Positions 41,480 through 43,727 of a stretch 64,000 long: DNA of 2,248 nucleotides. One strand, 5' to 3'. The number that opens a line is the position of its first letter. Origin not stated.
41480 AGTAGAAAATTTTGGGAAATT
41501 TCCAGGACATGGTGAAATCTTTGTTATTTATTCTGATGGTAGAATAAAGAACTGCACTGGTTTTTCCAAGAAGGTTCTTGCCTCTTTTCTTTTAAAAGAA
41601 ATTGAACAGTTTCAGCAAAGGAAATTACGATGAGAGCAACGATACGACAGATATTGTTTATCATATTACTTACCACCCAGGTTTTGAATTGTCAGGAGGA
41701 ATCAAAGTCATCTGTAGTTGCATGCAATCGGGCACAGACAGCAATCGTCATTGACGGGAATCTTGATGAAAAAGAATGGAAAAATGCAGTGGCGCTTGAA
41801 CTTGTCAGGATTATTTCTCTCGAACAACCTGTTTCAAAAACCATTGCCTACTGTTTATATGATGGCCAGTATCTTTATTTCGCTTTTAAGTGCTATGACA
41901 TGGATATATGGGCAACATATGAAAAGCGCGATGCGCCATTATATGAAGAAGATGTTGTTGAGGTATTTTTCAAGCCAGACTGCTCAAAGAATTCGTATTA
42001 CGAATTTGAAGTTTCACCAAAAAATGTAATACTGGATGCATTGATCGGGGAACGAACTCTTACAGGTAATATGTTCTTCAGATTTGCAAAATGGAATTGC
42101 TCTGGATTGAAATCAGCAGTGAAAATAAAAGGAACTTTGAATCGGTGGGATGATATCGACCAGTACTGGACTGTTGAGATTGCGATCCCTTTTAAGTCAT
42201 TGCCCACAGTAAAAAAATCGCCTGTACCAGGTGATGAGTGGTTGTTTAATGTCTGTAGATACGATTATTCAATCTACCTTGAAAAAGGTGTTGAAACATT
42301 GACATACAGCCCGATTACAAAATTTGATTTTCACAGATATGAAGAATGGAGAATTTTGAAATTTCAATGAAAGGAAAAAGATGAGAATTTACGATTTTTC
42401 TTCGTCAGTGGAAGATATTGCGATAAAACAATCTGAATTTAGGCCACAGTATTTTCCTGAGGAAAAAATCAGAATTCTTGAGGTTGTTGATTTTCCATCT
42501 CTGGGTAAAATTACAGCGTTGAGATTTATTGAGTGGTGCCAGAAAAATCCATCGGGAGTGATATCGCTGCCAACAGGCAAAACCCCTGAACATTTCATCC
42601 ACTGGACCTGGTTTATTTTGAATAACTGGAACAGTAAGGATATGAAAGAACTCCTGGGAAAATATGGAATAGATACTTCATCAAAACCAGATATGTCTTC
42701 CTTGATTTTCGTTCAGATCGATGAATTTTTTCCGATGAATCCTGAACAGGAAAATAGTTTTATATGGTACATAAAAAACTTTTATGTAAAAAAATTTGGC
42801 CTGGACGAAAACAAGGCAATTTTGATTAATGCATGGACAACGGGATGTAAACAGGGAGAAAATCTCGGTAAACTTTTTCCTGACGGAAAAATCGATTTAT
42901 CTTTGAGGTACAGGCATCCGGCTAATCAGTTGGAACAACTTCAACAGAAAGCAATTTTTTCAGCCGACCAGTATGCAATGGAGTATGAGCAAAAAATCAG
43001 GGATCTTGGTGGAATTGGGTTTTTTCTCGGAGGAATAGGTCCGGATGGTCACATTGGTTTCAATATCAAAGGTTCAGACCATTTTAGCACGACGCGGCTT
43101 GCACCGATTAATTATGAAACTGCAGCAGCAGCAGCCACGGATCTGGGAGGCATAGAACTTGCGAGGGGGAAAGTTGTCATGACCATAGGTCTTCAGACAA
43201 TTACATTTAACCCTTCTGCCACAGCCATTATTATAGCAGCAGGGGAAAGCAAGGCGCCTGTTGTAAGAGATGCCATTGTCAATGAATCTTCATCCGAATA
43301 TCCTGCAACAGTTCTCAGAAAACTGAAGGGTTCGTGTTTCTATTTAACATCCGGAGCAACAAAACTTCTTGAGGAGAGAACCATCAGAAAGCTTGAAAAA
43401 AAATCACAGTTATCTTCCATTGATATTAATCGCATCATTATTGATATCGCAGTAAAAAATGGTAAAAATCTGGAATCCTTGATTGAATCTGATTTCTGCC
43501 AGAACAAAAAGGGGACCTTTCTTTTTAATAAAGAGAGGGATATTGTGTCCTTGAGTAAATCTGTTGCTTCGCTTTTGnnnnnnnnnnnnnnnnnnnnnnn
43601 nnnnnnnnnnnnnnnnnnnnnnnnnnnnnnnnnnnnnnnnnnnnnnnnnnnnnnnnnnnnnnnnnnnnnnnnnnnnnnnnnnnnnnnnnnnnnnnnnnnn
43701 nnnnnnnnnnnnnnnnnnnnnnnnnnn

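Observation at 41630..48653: Carbohydrate-utilisation cluster with an unusual deaminase-deacetylase fusion: CBM9-like secreted protein, NagB::PIG-L fusion, AraA-family isomerase, FGGY kinase, convergent MFS transporter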

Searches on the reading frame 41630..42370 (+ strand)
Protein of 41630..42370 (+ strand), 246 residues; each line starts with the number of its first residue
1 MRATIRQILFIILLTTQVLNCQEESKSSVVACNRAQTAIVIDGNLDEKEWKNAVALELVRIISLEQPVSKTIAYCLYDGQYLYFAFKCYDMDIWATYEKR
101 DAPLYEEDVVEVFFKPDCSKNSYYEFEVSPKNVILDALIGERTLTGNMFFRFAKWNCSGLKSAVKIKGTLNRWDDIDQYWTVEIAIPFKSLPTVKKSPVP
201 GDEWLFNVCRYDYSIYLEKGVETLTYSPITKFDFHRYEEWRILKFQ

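Call 3: search_protein_families(library=pfam, proteins=[window:41630-42370:+], max_evalue=0.01)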
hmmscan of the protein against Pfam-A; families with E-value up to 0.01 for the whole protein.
window:41630-42370:+ (246 aa): 1 family
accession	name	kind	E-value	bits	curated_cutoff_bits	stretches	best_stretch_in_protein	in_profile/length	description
PF06452.16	CBM9_1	-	7.9e-10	39.4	23.4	1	41-197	1-139/185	Carbohydrate family 9 binding domain-like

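Call 4: search_protein_families(library=ncbifam, proteins=[window:41630-42370:+], max_evalue=0.01)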
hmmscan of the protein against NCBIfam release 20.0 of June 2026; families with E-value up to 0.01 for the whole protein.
window:41630-42370:+ (246 aa): 0 families

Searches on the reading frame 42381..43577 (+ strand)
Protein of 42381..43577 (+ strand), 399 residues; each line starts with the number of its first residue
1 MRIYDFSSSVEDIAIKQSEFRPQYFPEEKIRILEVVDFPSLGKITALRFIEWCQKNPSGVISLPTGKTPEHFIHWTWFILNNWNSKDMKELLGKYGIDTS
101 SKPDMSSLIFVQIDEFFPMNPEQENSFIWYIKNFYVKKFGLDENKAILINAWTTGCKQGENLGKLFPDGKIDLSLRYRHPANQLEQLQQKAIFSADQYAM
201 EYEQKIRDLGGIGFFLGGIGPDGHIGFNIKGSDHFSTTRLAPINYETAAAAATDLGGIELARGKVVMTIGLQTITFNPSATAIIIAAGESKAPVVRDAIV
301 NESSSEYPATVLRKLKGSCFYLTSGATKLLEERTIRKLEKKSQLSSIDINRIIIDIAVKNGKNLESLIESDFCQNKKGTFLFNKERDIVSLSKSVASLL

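Call 71: search_protein_families(library=ncbifam, proteins=[window:42381-43577:+], max_evalue=0.01)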
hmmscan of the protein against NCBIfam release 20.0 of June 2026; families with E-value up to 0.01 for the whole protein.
window:42381-43577:+ (399 aa): 7 families
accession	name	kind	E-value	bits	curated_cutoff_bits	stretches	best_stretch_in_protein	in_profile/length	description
NF002557.0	PRK02122.1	subfamily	7.3e-29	100.4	384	1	196-381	144-326/653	glucosamine-6-phosphate deaminase-like protein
TIGR00502.1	nagB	equivalog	4.5e-23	81.9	236.9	1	199-336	118-253/259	glucosamine-6-phosphate deaminase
NF001684.0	PRK00443.1-4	subfamily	7e-20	71.6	326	1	198-318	112-229/260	glucosamine-6-phosphate deaminase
NF001685.0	PRK00443.1-5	equivalog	1.9e-11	43.8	513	1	194-301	113-218/266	glucosamine-6-phosphate deaminase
NF009022.0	PRK12358.1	equivalog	1.3e-10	41.2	247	1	198-313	105-220/239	glucosamine-6-phosphate deaminase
NF001682.0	PRK00443.1-1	equivalog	1.1e-07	31.5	528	1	215-314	122-218/262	glucosamine-6-phosphate deaminase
NF007291.0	PRK09762.1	equivalog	8.9e-07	28.7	271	0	204-314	120-225/236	galactosamine-6-phosphate isomerase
